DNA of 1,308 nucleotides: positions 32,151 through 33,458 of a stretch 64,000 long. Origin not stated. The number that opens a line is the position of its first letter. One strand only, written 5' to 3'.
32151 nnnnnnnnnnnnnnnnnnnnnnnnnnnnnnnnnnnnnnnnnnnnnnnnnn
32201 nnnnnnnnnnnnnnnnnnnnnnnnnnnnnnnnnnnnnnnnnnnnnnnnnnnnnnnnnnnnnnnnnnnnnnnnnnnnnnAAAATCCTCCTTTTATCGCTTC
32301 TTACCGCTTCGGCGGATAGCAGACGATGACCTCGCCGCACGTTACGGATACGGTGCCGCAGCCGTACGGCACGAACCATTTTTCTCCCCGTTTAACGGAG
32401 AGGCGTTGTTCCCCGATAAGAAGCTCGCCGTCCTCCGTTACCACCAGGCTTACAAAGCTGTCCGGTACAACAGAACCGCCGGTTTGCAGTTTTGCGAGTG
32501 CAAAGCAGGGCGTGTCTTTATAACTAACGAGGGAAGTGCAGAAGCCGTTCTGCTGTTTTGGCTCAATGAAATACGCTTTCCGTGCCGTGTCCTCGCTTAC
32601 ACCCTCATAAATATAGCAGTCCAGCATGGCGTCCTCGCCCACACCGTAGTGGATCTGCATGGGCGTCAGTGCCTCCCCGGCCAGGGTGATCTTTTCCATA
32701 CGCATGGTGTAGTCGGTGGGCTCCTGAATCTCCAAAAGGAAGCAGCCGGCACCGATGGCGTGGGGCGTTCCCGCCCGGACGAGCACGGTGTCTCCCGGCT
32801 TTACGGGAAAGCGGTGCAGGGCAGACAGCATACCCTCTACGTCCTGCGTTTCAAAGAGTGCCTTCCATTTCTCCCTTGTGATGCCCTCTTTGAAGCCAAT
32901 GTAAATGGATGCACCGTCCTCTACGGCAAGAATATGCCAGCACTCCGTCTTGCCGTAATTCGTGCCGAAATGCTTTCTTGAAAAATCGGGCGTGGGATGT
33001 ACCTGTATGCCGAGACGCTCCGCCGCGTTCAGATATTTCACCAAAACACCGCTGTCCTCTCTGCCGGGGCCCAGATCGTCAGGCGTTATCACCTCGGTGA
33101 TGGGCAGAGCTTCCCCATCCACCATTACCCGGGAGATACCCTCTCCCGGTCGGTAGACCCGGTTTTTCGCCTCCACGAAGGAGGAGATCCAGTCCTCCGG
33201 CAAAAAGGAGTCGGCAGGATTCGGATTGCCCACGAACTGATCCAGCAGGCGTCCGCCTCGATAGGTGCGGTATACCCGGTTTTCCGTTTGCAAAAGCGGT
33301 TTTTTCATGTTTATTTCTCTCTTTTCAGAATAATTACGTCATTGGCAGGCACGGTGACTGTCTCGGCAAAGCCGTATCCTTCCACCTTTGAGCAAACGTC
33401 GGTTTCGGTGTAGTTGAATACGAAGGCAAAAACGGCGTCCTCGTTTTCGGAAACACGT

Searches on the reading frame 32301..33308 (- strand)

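Call 8: search_protein_families(library=pfam, proteins=[window:32301-33308:-], max_evalue=0.001)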
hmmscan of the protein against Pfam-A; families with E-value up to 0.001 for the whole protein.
window:32301-33308:- (335 aa): 0 families

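Call 43: search_protein_families(library=pfam, proteins=[window:32301-33308:-], max_evalue=0.1)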
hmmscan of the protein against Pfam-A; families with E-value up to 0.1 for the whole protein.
window:32301-33308:- (335 aa): 2 families
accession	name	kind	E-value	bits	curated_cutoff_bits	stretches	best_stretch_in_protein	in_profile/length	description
PF21621.3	MPI_cupin_dom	-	0.0041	17.5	27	1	286-331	31-78/79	Mannose-6-phosphate isomerase, cupin domain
PF07883.17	Cupin_2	-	0.009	16.1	27.2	1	166-185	37-56/70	Cupin domain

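Call 61: search_protein_families(library=ncbifam, proteins=[window:32301-33308:-], max_evalue=0.01)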
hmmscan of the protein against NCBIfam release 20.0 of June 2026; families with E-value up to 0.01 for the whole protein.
window:32301-33308:- (335 aa): 2 families
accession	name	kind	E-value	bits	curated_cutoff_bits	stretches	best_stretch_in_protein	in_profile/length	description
TIGR00218.1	manA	equivalog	1.5e-15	57.3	116.2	1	118-326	153-354/359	mannose-6-phosphate isomerase, class I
NF011710.0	PRK15131.1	equivalog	0.0007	18.6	571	0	168-323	240-379/391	mannose-6-phosphate isomerase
